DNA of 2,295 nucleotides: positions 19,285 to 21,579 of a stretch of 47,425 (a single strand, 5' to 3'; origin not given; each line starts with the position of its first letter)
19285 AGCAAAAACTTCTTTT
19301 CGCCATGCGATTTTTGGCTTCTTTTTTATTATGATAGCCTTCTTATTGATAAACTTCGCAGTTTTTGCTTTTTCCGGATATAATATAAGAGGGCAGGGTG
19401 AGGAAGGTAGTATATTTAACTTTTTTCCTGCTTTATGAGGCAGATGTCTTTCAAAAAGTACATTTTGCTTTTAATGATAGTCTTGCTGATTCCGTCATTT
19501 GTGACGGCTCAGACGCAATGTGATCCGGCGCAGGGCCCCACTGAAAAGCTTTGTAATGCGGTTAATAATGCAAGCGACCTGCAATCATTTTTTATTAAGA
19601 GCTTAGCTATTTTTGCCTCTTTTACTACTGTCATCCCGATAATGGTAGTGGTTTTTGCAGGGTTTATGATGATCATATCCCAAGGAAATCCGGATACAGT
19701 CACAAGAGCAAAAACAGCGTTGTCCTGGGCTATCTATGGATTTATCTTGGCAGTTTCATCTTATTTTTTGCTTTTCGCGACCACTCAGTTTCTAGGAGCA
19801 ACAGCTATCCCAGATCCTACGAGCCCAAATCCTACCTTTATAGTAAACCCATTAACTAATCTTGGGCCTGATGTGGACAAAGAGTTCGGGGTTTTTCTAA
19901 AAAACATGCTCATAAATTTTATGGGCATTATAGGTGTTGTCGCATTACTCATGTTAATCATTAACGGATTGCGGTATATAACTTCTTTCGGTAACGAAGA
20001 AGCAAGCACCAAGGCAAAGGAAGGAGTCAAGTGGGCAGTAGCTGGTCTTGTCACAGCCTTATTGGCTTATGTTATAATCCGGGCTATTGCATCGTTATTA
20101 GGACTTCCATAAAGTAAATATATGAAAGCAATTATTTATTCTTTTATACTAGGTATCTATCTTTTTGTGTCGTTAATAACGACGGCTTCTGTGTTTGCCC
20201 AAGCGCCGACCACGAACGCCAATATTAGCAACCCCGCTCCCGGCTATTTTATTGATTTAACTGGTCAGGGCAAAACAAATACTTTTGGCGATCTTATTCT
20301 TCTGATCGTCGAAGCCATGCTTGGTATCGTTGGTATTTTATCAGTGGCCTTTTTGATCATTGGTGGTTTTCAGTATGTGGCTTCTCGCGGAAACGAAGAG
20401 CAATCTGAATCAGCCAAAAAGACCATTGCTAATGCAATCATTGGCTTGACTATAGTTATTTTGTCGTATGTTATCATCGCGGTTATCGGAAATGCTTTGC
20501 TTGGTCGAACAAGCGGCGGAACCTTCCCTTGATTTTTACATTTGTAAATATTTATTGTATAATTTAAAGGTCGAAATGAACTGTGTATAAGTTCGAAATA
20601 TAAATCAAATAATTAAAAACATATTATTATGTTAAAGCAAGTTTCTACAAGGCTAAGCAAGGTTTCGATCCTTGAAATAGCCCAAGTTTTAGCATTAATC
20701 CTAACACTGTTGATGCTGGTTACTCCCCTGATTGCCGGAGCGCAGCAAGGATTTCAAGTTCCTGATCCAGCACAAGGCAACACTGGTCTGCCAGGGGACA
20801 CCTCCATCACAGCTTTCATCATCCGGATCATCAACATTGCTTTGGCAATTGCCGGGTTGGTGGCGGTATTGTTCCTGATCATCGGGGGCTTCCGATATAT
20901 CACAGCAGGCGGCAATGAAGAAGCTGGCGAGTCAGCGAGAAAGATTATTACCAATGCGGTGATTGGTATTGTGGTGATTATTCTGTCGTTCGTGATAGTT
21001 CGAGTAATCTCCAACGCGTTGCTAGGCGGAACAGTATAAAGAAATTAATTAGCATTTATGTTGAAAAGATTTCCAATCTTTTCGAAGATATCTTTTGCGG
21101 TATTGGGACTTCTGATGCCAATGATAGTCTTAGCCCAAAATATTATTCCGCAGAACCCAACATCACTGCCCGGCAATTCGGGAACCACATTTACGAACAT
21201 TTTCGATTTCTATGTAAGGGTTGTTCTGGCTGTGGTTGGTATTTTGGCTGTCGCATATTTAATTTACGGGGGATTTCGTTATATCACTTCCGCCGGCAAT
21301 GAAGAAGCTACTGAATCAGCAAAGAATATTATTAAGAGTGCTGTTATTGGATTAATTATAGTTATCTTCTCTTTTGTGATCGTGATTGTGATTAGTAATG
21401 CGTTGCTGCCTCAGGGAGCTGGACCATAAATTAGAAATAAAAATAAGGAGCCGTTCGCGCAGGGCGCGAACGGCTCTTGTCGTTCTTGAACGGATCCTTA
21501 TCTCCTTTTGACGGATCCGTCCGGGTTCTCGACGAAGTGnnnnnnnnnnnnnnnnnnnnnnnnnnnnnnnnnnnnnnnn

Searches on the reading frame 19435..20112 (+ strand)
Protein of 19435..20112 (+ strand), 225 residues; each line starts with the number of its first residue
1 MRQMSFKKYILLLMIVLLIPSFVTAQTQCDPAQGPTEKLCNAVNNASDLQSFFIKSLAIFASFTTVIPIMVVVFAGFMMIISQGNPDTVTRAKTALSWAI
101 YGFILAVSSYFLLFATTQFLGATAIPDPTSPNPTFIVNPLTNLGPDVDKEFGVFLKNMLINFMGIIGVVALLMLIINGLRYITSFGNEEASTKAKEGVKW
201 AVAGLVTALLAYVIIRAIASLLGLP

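Call 9: search_protein_families(library=pfam, proteins=[window:19435-20112:+], max_evalue=0.01)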
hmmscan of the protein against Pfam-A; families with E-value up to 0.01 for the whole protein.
window:19435-20112:+ (225 aa): 2 families
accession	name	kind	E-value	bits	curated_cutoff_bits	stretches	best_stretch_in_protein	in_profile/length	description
PF18895.5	T4SS_pilin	-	3.1e-17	62.9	26.6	2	153-218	7-71/71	Type IV secretion system pilin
PF19607.4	DUF6112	-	0.0015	18.7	25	1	155-207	16-70/88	Family of unknown function (DUF6112)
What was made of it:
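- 19004..21429 (+): Neighbour, not part of the island: five tandem VirB2-like (PF18895 T4SS_pilin) genes, convergent with ORF7. Call 9.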

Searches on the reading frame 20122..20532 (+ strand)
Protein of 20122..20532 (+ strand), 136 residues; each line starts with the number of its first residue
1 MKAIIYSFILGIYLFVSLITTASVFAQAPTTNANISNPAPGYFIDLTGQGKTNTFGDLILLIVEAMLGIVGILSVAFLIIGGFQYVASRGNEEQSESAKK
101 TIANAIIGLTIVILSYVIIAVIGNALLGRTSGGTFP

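Call 9: search_protein_families(library=pfam, proteins=[window:20122-20532:+], max_evalue=0.01)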
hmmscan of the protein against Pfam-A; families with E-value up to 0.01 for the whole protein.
window:20122-20532:+ (136 aa): 2 families
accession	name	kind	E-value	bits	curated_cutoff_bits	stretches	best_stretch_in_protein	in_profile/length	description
PF18895.5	T4SS_pilin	-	1.5e-10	41.4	26.6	1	52-121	2-70/71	Type IV secretion system pilin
PF24003.1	DUF7319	-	0.0085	16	27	1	50-127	111-173/205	Domain of unknown function (DUF7319)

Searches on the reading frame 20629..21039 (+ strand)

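Call 9: search_protein_families(library=pfam, proteins=[window:20629-21039:+], max_evalue=0.01)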
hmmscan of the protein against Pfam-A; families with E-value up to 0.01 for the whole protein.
window:20629-21039:+ (136 aa): 4 families
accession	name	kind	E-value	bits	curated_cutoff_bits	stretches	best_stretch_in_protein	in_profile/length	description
PF18895.5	T4SS_pilin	-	1e-11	45.2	26.6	1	57-127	2-71/71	Type IV secretion system pilin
PF05987.18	DUF898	-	1.6e-05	24.7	28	1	21-129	138-246/336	Bacterial protein of unknown function (DUF898)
PF14110.11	DUF4282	-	0.0008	20.4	27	1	59-128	7-68/86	Domain of unknown function (DUF4282)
PF24003.1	DUF7319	-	0.0066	16.3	27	1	39-132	98-173/205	Domain of unknown function (DUF7319)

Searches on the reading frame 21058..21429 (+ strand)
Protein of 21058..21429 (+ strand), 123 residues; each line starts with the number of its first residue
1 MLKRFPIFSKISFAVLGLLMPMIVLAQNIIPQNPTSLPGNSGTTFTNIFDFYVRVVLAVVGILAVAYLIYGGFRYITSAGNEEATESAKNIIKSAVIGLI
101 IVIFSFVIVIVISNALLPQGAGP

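Call 9: search_protein_families(library=pfam, proteins=[window:21058-21429:+], max_evalue=0.01)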
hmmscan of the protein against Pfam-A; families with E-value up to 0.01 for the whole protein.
window:21058-21429:+ (123 aa): 5 families
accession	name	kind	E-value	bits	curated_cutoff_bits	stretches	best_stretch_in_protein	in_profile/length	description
PF18895.5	T4SS_pilin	-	2.3e-09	37.6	26.6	1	55-110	15-69/71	Type IV secretion system pilin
PF05987.18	DUF898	-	0.0012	18.5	28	1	7-112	136-241/336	Bacterial protein of unknown function (DUF898)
PF12263.13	DUF3611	-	0.0044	17.3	27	1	15-113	24-115/175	Protein of unknown function (DUF3611)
PF10320.15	7TM_GPCR_Srsx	-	0.0047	16.8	24.1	1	22-115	124-209/257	Serpentine type 7TM GPCR chemoreceptor Srsx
PF06664.17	WLS-like_TM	-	0.0049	16.7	28.3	1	9-113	112-208/247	Wntless-like, transmembrane domain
